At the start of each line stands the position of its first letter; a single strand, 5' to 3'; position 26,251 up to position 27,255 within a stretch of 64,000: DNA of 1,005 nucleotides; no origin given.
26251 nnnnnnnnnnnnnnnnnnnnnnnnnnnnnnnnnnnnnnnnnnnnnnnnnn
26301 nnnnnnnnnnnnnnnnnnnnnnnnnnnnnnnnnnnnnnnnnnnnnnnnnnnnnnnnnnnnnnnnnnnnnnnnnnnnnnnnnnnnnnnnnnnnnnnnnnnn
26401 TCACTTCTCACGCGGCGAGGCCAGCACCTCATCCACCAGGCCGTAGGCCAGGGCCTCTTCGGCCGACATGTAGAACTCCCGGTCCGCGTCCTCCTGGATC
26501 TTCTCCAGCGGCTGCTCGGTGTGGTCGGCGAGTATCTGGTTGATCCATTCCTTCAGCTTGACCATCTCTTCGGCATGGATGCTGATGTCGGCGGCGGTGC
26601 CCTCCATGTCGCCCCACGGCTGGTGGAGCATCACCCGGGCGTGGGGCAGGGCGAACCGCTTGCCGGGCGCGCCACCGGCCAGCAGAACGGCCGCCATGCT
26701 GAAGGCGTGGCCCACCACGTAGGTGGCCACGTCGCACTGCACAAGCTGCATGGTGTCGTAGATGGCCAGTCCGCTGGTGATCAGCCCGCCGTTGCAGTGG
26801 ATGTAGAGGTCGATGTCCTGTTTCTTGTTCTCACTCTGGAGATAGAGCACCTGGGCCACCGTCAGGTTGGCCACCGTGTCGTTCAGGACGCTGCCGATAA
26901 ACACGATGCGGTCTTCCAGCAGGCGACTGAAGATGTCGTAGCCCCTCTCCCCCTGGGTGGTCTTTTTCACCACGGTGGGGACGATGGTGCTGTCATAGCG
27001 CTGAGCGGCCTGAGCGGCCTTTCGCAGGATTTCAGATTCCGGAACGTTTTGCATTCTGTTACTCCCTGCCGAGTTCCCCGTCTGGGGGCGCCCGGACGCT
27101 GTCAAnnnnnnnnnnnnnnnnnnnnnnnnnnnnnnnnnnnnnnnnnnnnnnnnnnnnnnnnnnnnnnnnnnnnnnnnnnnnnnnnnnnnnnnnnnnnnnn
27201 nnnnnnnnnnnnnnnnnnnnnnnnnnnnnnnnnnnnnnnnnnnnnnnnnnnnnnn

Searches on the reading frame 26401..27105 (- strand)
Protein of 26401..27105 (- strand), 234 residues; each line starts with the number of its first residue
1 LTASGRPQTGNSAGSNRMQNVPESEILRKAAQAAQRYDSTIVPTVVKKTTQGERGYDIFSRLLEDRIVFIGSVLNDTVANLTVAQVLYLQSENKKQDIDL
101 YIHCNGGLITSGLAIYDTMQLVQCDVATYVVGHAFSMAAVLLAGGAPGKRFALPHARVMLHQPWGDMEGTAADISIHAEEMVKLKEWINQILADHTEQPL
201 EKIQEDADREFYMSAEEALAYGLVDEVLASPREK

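Call 4: search_protein_families(library=pfam, proteins=[window:26401-27105:-])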
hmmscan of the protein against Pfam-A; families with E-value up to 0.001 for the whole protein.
window:26401-27105:- (234 aa): 1 family
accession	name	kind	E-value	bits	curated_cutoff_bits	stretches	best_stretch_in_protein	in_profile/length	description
PF00574.28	CLP_protease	-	2e-73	246.6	20.2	1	51-229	2-180/182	Clp protease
